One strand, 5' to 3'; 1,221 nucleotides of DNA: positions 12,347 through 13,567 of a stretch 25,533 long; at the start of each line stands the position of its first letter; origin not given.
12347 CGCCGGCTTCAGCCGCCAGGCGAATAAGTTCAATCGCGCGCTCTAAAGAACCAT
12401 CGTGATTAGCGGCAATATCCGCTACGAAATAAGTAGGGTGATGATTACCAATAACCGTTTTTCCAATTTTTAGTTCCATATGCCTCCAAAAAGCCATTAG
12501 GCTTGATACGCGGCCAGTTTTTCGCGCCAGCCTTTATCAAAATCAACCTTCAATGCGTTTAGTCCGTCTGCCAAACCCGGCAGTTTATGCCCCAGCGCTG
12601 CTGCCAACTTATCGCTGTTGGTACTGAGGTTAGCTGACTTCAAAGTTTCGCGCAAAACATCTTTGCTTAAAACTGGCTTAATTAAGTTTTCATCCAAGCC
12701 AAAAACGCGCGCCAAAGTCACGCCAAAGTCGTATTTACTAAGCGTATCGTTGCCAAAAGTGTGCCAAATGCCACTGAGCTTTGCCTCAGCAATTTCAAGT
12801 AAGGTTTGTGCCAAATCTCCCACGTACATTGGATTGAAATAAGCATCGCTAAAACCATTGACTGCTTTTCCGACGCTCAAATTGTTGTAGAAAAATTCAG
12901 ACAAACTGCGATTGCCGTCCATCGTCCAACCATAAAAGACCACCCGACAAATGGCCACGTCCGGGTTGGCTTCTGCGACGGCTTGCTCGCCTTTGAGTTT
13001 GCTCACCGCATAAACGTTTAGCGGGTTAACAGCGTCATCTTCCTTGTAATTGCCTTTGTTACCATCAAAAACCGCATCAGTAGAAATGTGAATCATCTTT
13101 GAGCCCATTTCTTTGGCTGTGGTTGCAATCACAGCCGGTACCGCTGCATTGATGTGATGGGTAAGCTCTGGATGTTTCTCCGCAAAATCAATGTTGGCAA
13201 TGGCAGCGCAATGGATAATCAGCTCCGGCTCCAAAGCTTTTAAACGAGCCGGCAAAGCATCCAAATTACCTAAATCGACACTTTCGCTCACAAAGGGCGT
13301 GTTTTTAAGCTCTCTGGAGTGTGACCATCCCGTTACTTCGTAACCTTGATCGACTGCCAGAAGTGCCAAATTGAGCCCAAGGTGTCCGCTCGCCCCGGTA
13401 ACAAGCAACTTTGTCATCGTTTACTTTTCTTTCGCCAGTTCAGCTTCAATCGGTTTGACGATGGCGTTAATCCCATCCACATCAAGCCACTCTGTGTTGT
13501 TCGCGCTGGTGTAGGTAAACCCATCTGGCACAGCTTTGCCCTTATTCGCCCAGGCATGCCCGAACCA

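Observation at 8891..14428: PseB followed by a reductase rather than an aminotransferase: predicted 7-hydroxy-9-deoxy nonulosonate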

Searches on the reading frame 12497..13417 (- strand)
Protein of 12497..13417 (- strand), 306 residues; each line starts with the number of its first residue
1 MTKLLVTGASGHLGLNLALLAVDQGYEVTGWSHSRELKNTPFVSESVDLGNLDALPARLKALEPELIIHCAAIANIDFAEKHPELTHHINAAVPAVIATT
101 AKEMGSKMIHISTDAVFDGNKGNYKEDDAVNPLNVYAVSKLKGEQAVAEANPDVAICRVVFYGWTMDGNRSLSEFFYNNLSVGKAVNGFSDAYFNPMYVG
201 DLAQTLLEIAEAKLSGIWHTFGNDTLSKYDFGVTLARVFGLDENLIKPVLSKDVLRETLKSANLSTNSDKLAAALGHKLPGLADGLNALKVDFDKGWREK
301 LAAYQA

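Call 3: search_protein_families(library=pfam, proteins=[window:12497-13417:-])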
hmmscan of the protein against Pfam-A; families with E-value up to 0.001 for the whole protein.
window:12497-13417:- (306 aa): 5 families
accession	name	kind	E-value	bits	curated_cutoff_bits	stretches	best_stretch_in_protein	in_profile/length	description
PF04321.23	RmlD_sub_bind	-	1.3e-54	185.7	27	1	3-286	2-278/287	RmlD substrate binding domain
PF01370.27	Epimerase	-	4.2e-24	85.7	20.9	1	5-157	2-163/240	NAD dependent epimerase/dehydratase family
PF16363.11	GDP_Man_Dehyd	-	3.8e-15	56.6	27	1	5-150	1-167/332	GDP-mannose 4,6 dehydratase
PF02719.21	Polysacc_synt_2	-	2.5e-07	30.6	20.2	1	47-186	61-192/293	Polysaccharide biosynthesis protein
PF07993.18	NAD_binding_4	-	2.6e-05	23.9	20.1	1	64-151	89-192/258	Male sterility protein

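Call 4: search_protein_families(library=ncbifam, proteins=[window:12497-13417:-])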
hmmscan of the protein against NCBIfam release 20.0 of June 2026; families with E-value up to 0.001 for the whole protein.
window:12497-13417:- (306 aa): 10 families
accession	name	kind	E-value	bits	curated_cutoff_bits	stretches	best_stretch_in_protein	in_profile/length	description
TIGR01214.1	rmlD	equivalog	2.4e-55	187.7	224.05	1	3-286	1-278/285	dTDP-4-dehydrorhamnose reductase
NF007440.0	PRK09987.1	equivalog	1.4e-21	77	308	1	48-161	39-153/299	dTDP-4-dehydrorhamnose reductase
TIGR02197.1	heptose_epim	equivalog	7.7e-09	35.1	274.6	1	5-148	2-150/316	ADP-glyceromanno-heptose 6-epimerase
TIGR02622.1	CDP_4_6_dhtase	equivalog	2.7e-08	33.3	278.45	1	2-145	5-163/352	CDP-glucose 4,6-dehydratase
NF042423.1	oxyalk_red_Shew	equivalog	8.2e-08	31.7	580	1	2-153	9-162/331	2-alkyl-3-oxoalkanoate reductase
TIGR01181.1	dTDP_gluc_dehyt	equivalog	9.5e-08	31.5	365.1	1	3-147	1-162/321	dTDP-glucose 4,6-dehydratase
TIGR01179.1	galE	equivalog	1.5e-07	30.6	262.3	1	3-150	1-159/332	UDP-glucose 4-epimerase GalE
TIGR03466.1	HpnA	hypoth_equivalog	6.2e-07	28.6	367.65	1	3-150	2-155/327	hopanoid-associated sugar epimerase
NF042422.1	oxyalk_red_OleD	equivalog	3.7e-05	23.2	580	1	3-151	2-154/329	2-alkyl-3-oxoalkanoate reductase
NF043036.1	ErythonDh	equivalog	8.3e-05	21.9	325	1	3-148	2-161/321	D-erythronate dehydrogenase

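Call 11: find_homologous_proteins(query=window:12497-13417:-)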
Query window:12497-13417:- (306 aa): 1073 proteins with E <= 0.001 among 8000 candidates; the best 120 are listed.
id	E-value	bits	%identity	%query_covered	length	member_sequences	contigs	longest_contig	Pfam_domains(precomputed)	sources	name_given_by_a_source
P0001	3.8e-196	668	97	100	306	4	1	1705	PF04321.24,PF16363.12,PF02719.22,PF01370.28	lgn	-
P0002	2.5e-155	534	78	100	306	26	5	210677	PF04321.24,PF16363.12,PF02719.22,PF07993.19,PF01370.28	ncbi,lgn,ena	-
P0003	1.3e-151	522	76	100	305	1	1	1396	PF04321.24,PF16363.12,PF02719.22,PF01073.26,PF07993.19,PF01370.28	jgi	-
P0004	5.6e-151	520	77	100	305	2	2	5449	PF04321.24,PF16363.12,PF02719.22,PF07993.19,PF01370.28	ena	-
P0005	4.5e-150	517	76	100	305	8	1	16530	PF04321.24,PF16363.12,PF02719.22,PF01073.26,PF07993.19,PF01370.28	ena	-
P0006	4.9e-150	517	76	100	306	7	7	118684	PF04321.24,PF16363.12,PF02719.22,PF01370.28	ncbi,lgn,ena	-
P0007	5.2e-149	513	76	100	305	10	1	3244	PF04321.24,PF16363.12,PF02719.22,PF01073.26,PF07993.19,PF01370.28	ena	-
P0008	1.4e-148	512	76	100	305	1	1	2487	PF04321.24,PF16363.12,PF02719.22,PF07993.19,PF01370.28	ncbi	-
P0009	2.3e-148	511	75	100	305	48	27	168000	PF04321.24,PF16363.12,PF02719.22,PF07993.19,PF01370.28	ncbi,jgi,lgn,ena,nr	ncbi:MAG TPA: SDR family oxidoreductase [Anaerolineaceae bacterium]|jgi:dTDP-4-dehydrorhamnose reduc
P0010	2.3e-147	508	75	100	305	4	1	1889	PF04321.24,PF16363.12,PF02719.22,PF01073.26,PF07993.19,PF01370.28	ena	-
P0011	6.8e-147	506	74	100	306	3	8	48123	PF04321.24,PF16363.12,PF02719.22,PF01370.28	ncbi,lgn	-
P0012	9.5e-147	506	74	100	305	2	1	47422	PF04321.24,PF16363.12,PF02719.22,PF07993.19,PF01370.28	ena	-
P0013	3.7e-144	497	74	100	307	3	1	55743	PF04321.24,PF16363.12,PF02719.22,PF07993.19,PF01370.28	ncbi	-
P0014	4.2e-144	497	73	100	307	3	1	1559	PF04321.24,PF16363.12,PF02719.22,PF01370.28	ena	-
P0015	2.6e-110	386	57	100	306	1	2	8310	PF04321.24,PF16363.12,PF07993.19,PF01370.28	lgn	-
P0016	9.0e-109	381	58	99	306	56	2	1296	PF04321.24,PF16363.12,PF02719.22,PF07993.19,PF01370.28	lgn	-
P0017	1.6e-105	371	57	100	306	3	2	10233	PF04321.24,PF16363.12,PF02719.22,PF07993.19,PF01370.28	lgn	-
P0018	1.6e-105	371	57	100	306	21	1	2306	PF04321.24,PF16363.12,PF01370.28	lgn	-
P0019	1.7e-105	371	57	100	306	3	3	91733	PF04321.24,PF16363.12,PF02719.22,PF07993.19,PF01370.28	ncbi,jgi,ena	jgi:dTDP-4-dehydrorhamnose reductase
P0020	1.8e-105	371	76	71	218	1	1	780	PF04321.24,PF01370.28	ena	-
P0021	6.2e-105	369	57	100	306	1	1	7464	PF04321.24,PF16363.12,PF02719.22,PF01370.28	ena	-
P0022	1.1e-104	368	58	98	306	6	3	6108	PF04321.24,PF16363.12,PF02719.22,PF07993.19,PF01370.28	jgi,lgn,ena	-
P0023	1.2e-104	368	57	98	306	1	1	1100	PF04321.24,PF16363.12,PF02719.22,PF07993.19,PF01370.28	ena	-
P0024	2.4e-104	367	56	100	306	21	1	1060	PF04321.24,PF16363.12,PF02719.22,PF07993.19,PF01370.28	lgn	-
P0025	2.6e-104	367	56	100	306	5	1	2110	PF04321.24,PF16363.12,PF02719.22,PF07993.19,PF01370.28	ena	-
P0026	7.7e-104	365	57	98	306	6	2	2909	PF04321.24,PF16363.12,PF02719.22,PF07993.19,PF01370.28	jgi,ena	-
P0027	8.6e-104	365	57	98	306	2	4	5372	PF04321.24,PF16363.12,PF02719.22,PF07993.19,PF01370.28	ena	-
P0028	1.2e-103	365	58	98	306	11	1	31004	PF04321.24,PF16363.12,PF02719.22,PF01073.26,PF07993.19,PF01370.28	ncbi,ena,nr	ncbi:MAG TPA: SDR family oxidoreductase [Anaerolineaceae bacterium]|nr:SDR family oxidoreductase [An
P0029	1.8e-103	364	57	99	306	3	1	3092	PF04321.24,PF16363.12,PF02719.22,PF07993.19,PF01370.28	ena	-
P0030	2.1e-103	364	57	99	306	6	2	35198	PF04321.24,PF16363.12,PF02719.22,PF07993.19,PF01370.28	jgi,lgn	jgi:dTDP-4-dehydrorhamnose reductase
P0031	2.6e-103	363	56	99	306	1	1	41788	PF04321.24,PF16363.12,PF02719.22,PF07993.19,PF01370.28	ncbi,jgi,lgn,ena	-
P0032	4.2e-103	363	56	99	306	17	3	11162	PF04321.24,PF16363.12,PF02719.22,PF07993.19,PF01370.28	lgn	-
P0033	4.5e-103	363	55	99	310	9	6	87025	PF04321.24,PF16363.12,PF01370.28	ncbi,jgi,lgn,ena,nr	ncbi:MAG: SDR family oxidoreductase [Chloroflexi bacterium]|nr:SDR family oxidoreductase [Chloroflex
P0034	5.1e-103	362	56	100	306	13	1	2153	PF04321.24,PF16363.12,PF02719.22,PF07993.19,PF01370.28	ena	-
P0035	6.3e-103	362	56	99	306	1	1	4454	PF04321.24,PF16363.12,PF02719.22,PF07993.19,PF01370.28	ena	-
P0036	6.4e-103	362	56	100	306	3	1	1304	PF04321.24,PF16363.12,PF02719.22,PF07993.19,PF01370.28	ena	-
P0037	6.8e-103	362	56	99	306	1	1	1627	PF04321.24,PF16363.12,PF02719.22,PF07993.19,PF01370.28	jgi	jgi:dTDP-4-dehydrorhamnose reductase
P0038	1.3e-102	361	56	99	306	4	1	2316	PF04321.24,PF16363.12,PF02719.22,PF07993.19,PF01370.28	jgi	-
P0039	1.4e-102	361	56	98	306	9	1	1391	PF04321.24,PF16363.12,PF02719.22,PF07993.19,PF01370.28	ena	-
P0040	1.5e-102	361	56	99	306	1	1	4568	PF04321.24,PF16363.12,PF02719.22,PF07993.19,PF01370.28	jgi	jgi:dTDP-4-dehydrorhamnose reductase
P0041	1.6e-102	361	56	98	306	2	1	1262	PF04321.24,PF16363.12,PF02719.22,PF07993.19,PF01370.28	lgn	-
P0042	1.9e-102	361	57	98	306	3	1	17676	PF04321.24,PF16363.12,PF02719.22,PF07993.19,PF01370.28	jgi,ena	-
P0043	2.1e-102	360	56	99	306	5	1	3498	PF04321.24,PF16363.12,PF02719.22,PF07993.19,PF01370.28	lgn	-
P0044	2.3e-102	360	56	99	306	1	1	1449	PF04321.24,PF16363.12,PF02719.22,PF07993.19,PF01370.28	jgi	jgi:dTDP-4-dehydrorhamnose reductase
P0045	2.3e-102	360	57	98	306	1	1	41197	PF04321.24,PF16363.12,PF02719.22,PF07993.19,PF01370.28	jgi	jgi:dTDP-4-dehydrorhamnose reductase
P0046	2.9e-102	360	56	98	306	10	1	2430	PF04321.24,PF16363.12,PF02719.22,PF07993.19,PF01370.28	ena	-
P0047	3.1e-102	360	55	100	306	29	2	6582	PF04321.24,PF16363.12,PF07993.19,PF01370.28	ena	-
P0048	4.7e-102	359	56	99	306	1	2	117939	PF04321.24,PF16363.12,PF02719.22,PF07993.19,PF01370.28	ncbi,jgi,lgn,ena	-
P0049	5.0e-102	359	56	98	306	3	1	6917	PF04321.24,PF16363.12,PF02719.22,PF01073.26,PF07993.19,PF01370.28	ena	-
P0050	5.6e-102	359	56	98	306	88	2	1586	PF04321.24,PF16363.12,PF02719.22,PF07993.19,PF01370.28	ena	-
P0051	8.2e-102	358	55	99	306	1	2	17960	PF04321.24,PF16363.12,PF02719.22,PF07993.19,PF01370.28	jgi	jgi:dTDP-4-dehydrorhamnose reductase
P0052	8.2e-102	358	52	98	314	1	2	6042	PF04321.24,PF16363.12,PF01370.28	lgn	-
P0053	9.2e-102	358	54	99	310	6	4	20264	PF04321.24,PF16363.12,PF02719.22,PF07993.19,PF01370.28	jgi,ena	-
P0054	1.1e-101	358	55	99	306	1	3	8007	PF04321.24,PF16363.12,PF02719.22,PF07993.19,PF01370.28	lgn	-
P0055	1.2e-101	358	56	99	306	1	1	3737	PF04321.24,PF16363.12,PF02719.22,PF07993.19,PF01370.28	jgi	-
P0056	1.6e-101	358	56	99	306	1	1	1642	PF04321.24,PF16363.12,PF02719.22,PF07993.19,PF01370.28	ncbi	-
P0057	1.9e-101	357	57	98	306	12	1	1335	PF04321.24,PF16363.12,PF02719.22,PF01073.26,PF07993.19,PF01370.28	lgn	-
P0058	2.0e-101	357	55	100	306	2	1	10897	PF04321.24,PF16363.12,PF02719.22,PF07993.19,PF01370.28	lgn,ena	-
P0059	2.5e-101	357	56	98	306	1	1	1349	PF04321.24,PF16363.12,PF02719.22,PF07993.19,PF01370.28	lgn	-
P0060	2.6e-101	357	56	98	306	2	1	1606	PF04321.24,PF16363.12,PF02719.22,PF07993.19,PF01370.28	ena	-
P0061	2.7e-101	357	55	99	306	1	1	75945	PF04321.24,PF16363.12,PF02719.22,PF07993.19,PF01370.28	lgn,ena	-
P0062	2.9e-101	357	56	98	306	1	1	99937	PF04321.24,PF16363.12,PF02719.22,PF07993.19,PF01370.28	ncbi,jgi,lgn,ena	-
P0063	3.0e-101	357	55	99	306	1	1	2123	PF04321.24,PF16363.12,PF02719.22,PF07993.19,PF01370.28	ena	-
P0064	3.1e-101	357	55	98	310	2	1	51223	PF04321.24,PF16363.12,PF01370.28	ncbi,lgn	ncbi:MAG: SDR family oxidoreductase [Anaerolineaceae bacterium]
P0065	3.5e-101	356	55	99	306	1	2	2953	PF04321.24,PF16363.12,PF02719.22,PF07993.19,PF01370.28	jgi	jgi:dTDP-4-dehydrorhamnose reductase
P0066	3.7e-101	356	54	100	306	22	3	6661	PF04321.24,PF16363.12,PF01370.28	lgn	-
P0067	4.5e-101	356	56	99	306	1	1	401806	PF04321.24,PF16363.12,PF02719.22,PF07993.19,PF01370.28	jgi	-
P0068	8.4e-101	355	56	98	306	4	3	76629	PF04321.24,PF16363.12,PF02719.22,PF07993.19,PF01370.28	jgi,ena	-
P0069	8.7e-101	355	56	98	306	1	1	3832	PF04321.24,PF16363.12,PF02719.22,PF07993.19,PF01370.28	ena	-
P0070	1.1e-100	355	56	98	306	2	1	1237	PF04321.24,PF16363.12,PF02719.22,PF07993.19,PF01370.28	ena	-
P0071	1.2e-100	355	55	99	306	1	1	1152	PF04321.24,PF16363.12,PF02719.22,PF07993.19,PF01370.28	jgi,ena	-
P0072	2.2e-100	354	54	99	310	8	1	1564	PF04321.24,PF16363.12,PF01370.28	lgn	-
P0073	2.7e-100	354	56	98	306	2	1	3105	PF04321.24,PF16363.12,PF02719.22,PF07993.19,PF01370.28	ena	-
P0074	3.5e-100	353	55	98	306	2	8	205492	PF04321.24,PF16363.12,PF02719.22,PF01073.26,PF07993.19,PF01370.28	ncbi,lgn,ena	-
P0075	7.4e-100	352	56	98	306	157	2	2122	PF04321.24,PF16363.12,PF02719.22,PF07993.19,PF01370.28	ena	-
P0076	7.4e-100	352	55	99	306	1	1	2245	PF04321.24,PF16363.12,PF02719.22,PF07993.19,PF01370.28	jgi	jgi:dTDP-4-dehydrorhamnose reductase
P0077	4.3e-99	350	54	100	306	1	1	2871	PF04321.24,PF16363.12,PF01370.28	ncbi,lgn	ncbi:MAG: SDR family oxidoreductase [Anaerolineaceae bacterium]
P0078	7.0e-99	349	55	99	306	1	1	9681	PF04321.24,PF16363.12,PF02719.22,PF07993.19,PF01370.28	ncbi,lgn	-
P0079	7.1e-99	349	57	98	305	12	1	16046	PF04321.24,PF16363.12,PF07993.19,PF01370.28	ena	-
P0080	1.2e-98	348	55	99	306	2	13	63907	PF04321.24,PF16363.12,PF02719.22,PF07993.19,PF01370.28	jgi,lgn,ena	jgi:dTDP-4-dehydrorhamnose reductase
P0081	2.5e-98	347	55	99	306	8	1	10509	PF04321.24,PF16363.12,PF02719.22,PF07993.19,PF01370.28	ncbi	-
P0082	2.8e-98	347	54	99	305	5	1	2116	PF04321.24,PF16363.12,PF07993.19,PF01370.28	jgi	jgi:dTDP-4-dehydrorhamnose reductase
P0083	3.9e-98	346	54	98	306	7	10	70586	PF04321.24,PF16363.12,PF02719.22,PF07993.19,PF01370.28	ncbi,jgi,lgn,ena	-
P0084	4.8e-98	346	53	100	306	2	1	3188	PF04321.24,PF16363.12,PF02719.22,PF07993.19,PF01370.28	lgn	-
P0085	1.1e-97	345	79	65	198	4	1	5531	PF04321.24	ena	-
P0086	1.2e-97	345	54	99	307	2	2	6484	PF04321.24,PF16363.12,PF02719.22,PF07993.19,PF01370.28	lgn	-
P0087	1.3e-97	345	54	99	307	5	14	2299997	PF04321.24,PF16363.12,PF02719.22,PF07993.19,PF01370.28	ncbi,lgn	-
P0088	4.8e-97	343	54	99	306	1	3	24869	PF04321.24,PF16363.12,PF07993.19,PF01370.28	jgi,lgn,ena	-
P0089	1.3e-96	341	53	99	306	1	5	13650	PF04321.24,PF16363.12,PF07993.19,PF01370.28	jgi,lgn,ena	-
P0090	1.3e-96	341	54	98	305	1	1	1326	PF04321.24,PF16363.12,PF01370.28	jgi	-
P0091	3.3e-96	340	53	99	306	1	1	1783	PF04321.24,PF16363.12,PF07993.19,PF01370.28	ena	-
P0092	5.7e-96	339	53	99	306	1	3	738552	PF04321.24,PF16363.12,PF02719.22,PF07993.19,PF01370.28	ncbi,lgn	-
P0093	7.1e-96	339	56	94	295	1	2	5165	PF04321.24,PF16363.12,PF02719.22,PF07993.19,PF01370.28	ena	-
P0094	8.4e-96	339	53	99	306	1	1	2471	PF04321.24,PF16363.12,PF07993.19,PF01370.28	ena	-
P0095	1.8e-95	338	52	99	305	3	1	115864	PF04321.24,PF16363.12,PF02719.22,PF01370.28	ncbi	-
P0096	2.5e-95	337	56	94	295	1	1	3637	PF04321.24,PF16363.12,PF02719.22,PF07993.19,PF01370.28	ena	-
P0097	4.5e-95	336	52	99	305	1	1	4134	PF04321.24,PF16363.12,PF02719.22,PF07993.19,PF01370.28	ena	-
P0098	4.6e-95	336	52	98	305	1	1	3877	PF04321.24,PF16363.12,PF02719.22,PF01370.28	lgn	-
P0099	6.0e-95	336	52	99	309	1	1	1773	PF04321.24,PF16363.12,PF02719.22,PF07993.19,PF01370.28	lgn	-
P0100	1.2e-94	335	51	99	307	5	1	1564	PF04321.24,PF16363.12,PF02719.22,PF01370.28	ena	-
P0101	6.2e-94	333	50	98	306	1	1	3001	PF04321.24,PF16363.12,PF01370.28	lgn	-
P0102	2.2e-93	331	52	99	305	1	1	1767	PF04321.24,PF16363.12,PF07993.19,PF01370.28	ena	-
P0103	3.0e-93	330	52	100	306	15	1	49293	PF04321.24,PF16363.12,PF02719.22,PF07993.19,PF01370.28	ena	-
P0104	1.6e-92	328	51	98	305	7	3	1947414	PF04321.24,PF16363.12,PF02719.22,PF07993.19,PF01370.28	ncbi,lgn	-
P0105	1.7e-92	328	52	98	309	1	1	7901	PF04321.24,PF16363.12,PF01370.28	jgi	jgi:dTDP-4-dehydrorhamnose reductase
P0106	1.8e-91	325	54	97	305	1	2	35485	PF04321.24,PF16363.12,PF02719.22,PF01073.26,PF01370.28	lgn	-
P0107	2.4e-91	324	52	99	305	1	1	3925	PF04321.24,PF16363.12,PF02719.22,PF01370.28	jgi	-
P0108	5.9e-91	323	50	99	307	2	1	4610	PF04321.24,PF16363.12,PF01370.28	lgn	-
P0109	6.5e-91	323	53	98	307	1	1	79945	PF04321.24,PF16363.12,PF07993.19,PF01370.28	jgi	jgi:dTDP-4-dehydrorhamnose reductase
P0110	1.2e-90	322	52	99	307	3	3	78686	PF04321.24,PF16363.12,PF01370.28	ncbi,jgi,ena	jgi:dTDP-4-dehydrorhamnose reductase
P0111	1.2e-90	322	50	99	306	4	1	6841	PF04321.24,PF16363.12,PF01370.28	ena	-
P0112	1.5e-90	322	51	99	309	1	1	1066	PF04321.24,PF16363.12,PF02719.22,PF07993.19,PF01370.28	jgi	-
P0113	1.8e-90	321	50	98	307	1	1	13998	PF04321.24,PF16363.12,PF01370.28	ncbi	-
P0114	2.5e-89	318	53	97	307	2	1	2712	PF04321.24,PF16363.12,PF07993.19,PF01370.28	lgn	-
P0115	4.3e-89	317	51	99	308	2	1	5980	PF04321.24,PF16363.12,PF02719.22,PF07993.19,PF01370.28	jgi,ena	-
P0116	5.7e-89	316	49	98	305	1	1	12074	PF04321.24,PF16363.12,PF02719.22,PF01370.28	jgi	jgi:dTDP-4-dehydrorhamnose reductase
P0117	6.9e-89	316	52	97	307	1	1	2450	PF04321.24,PF16363.12,PF07993.19,PF01370.28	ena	-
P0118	1.9e-88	315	49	99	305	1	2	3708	PF04321.24,PF16363.12,PF01370.28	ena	-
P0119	2.4e-88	314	49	99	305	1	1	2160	PF04321.24,PF16363.12,PF01370.28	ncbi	-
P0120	2.4e-88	314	49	99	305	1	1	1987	PF04321.24,PF16363.12,PF01370.28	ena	-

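Call 12: find_encoding_contigs(protein=P0009, flank=10000, max_places=3)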
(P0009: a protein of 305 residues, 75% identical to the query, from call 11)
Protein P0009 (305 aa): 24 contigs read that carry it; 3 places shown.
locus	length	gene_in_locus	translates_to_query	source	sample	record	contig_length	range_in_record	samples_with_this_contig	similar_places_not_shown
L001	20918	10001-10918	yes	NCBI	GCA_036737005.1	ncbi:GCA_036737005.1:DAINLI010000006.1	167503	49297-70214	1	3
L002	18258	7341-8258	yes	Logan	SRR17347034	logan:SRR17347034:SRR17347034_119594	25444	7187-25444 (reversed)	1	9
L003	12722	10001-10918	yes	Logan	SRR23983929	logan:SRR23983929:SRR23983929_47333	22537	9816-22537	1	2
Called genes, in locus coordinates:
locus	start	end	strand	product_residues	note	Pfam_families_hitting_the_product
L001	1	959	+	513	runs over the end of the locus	PF12072:RNase_Y_N, PF21007:FBF1 (weak), PF00013:KH_1, PF01966:HD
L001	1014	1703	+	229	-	PF13483:Lactamase_B_3, PF00753:Lactamase_B, PF12706:Lactamase_B_2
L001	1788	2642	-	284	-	PF01476:LysM, PF17210:SdrD_B (weak)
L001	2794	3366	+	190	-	PF13412:HTH_24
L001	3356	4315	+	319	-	PF04321:RmlD_sub_bind (weak), PF01073:3Beta_HSD (faint), PF01370:Epimerase, PF02719:Polysacc_synt_2 (faint), PF16363:GDP_Man_Dehyd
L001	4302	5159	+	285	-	PF01061:ABC2_membrane, PF12698:ABC2_membrane_3 (weak)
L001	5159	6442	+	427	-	PF00005:ABC_tran, PF13304:AAA_21 (faint), PF14524:Wzt_C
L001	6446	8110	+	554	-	PF05159:Capsule_synth (faint)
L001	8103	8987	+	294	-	PF08241:Methyltransf_11, PF08242:Methyltransf_12 (weak), PF13649:Methyltransf_25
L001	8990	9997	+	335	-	PF01073:3Beta_HSD, PF01370:Epimerase, PF02719:Polysacc_synt_2, PF04321:RmlD_sub_bind, PF05368:NmrA (weak), PF07993:NAD_binding_4 (faint), PF16363:GDP_Man_Dehyd, PF13460:NAD_binding_10 (weak)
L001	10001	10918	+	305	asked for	PF01370:Epimerase, PF04321:RmlD_sub_bind, PF16363:GDP_Man_Dehyd, PF02719:Polysacc_synt_2, PF07993:NAD_binding_4 (weak)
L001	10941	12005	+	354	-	PF03102:NeuB, PF08666:SAF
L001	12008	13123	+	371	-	PF13439:Glyco_transf_4, PF13477:Glyco_trans_4_2, PF13579:Glyco_trans_4_4 (weak), PF00534:Glycos_transf_1, PF13692:Glyco_trans_1_4, PF13524:Glyco_trans_1_2 (weak)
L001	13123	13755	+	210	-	-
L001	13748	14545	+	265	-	PF02348:CTP_transf_3, PF12804:NTP_transf_3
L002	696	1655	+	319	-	PF04321:RmlD_sub_bind (weak), PF01073:3Beta_HSD (faint), PF01370:Epimerase, PF02719:Polysacc_synt_2 (faint), PF16363:GDP_Man_Dehyd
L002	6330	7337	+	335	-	PF01073:3Beta_HSD, PF01370:Epimerase, PF02719:Polysacc_synt_2, PF04321:RmlD_sub_bind, PF05368:NmrA (weak), PF07993:NAD_binding_4 (faint), PF16363:GDP_Man_Dehyd, PF13460:NAD_binding_10 (weak)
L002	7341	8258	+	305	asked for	PF01370:Epimerase, PF04321:RmlD_sub_bind, PF16363:GDP_Man_Dehyd, PF02719:Polysacc_synt_2, PF07993:NAD_binding_4 (weak)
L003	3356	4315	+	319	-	PF04321:RmlD_sub_bind (weak), PF01073:3Beta_HSD (faint), PF01370:Epimerase, PF02719:Polysacc_synt_2 (faint), PF16363:GDP_Man_Dehyd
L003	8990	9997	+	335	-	PF01073:3Beta_HSD, PF01370:Epimerase, PF02719:Polysacc_synt_2, PF04321:RmlD_sub_bind, PF05368:NmrA (weak), PF07993:NAD_binding_4 (faint), PF16363:GDP_Man_Dehyd, PF13460:NAD_binding_10 (weak)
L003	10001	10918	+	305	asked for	PF01370:Epimerase, PF04321:RmlD_sub_bind, PF16363:GDP_Man_Dehyd, PF02719:Polysacc_synt_2, PF07993:NAD_binding_4 (weak)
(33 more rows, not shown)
